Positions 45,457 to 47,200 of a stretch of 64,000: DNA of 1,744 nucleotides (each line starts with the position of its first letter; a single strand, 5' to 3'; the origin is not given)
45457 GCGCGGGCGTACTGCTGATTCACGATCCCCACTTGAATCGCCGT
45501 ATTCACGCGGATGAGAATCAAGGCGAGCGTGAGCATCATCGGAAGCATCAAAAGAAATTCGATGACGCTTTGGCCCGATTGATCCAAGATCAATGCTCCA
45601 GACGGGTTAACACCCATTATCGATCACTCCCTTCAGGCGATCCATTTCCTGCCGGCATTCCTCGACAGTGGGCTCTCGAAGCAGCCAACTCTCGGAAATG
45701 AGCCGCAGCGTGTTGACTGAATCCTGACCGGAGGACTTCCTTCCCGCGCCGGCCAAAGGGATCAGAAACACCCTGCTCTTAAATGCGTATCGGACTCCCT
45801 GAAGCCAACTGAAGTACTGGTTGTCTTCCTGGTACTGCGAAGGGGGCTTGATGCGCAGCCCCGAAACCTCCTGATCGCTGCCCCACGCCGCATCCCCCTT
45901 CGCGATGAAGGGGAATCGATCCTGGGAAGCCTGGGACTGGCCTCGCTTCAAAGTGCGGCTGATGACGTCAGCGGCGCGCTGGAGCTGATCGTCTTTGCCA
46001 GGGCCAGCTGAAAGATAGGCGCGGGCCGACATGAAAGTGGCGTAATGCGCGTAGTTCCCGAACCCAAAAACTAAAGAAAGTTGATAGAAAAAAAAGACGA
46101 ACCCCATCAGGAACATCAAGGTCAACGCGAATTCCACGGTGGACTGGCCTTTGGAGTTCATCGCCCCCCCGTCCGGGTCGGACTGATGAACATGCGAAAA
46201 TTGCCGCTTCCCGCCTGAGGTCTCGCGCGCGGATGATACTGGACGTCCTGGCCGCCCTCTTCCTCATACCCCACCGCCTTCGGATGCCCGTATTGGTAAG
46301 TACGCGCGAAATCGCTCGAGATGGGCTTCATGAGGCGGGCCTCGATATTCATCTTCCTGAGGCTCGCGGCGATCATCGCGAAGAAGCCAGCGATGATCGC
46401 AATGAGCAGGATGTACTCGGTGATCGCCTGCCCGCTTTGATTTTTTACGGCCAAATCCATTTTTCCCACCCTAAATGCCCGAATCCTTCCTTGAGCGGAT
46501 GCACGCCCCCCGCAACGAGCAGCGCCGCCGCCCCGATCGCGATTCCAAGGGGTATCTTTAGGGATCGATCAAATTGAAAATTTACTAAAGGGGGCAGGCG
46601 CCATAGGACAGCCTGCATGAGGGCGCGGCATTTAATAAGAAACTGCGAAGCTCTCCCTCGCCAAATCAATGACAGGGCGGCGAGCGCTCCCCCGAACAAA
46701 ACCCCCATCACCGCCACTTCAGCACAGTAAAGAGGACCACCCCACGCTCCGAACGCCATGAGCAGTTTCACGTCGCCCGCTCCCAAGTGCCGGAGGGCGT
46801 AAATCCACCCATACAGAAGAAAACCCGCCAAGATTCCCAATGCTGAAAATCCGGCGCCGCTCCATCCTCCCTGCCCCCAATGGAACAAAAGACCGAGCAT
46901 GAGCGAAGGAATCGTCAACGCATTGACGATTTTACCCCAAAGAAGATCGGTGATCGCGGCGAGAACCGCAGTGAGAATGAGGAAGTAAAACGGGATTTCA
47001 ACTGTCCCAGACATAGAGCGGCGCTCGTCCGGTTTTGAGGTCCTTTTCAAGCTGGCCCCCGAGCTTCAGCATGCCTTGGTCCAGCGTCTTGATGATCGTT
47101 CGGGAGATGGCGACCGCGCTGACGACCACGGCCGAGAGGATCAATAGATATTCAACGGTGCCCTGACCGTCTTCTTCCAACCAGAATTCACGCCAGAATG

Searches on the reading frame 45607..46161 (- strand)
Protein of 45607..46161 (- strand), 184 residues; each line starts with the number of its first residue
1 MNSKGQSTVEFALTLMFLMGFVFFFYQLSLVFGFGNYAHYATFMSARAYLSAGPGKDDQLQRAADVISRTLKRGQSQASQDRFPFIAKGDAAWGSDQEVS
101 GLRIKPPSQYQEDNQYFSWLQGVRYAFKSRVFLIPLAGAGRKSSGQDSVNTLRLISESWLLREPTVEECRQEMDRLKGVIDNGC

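Call 53: search_protein_families(library=pfam, proteins=[window:45607-46161:-], max_evalue=0.01)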
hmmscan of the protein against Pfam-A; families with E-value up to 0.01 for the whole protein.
window:45607-46161:- (184 aa): 1 family
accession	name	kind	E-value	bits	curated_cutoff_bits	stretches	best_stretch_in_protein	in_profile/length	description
PF07811.17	TadE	-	0.00026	21.5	22.9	1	5-47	1-43/43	TadE-like protein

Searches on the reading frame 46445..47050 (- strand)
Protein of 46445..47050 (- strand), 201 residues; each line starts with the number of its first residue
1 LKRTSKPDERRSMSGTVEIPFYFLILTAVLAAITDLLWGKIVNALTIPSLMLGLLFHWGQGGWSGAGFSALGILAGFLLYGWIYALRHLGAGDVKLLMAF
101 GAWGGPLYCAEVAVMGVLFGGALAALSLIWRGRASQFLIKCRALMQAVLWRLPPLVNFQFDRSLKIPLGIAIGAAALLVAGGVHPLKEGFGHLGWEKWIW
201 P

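Call 53: search_protein_families(library=pfam, proteins=[window:46445-47050:-], max_evalue=0.01)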
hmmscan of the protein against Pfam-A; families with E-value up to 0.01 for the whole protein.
window:46445-47050:- (201 aa): 1 family
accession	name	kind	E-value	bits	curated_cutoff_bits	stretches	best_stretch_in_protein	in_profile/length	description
PF01478.23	Peptidase_A24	-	3.7e-12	47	26.5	1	23-124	2-103/104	Type IV leader peptidase family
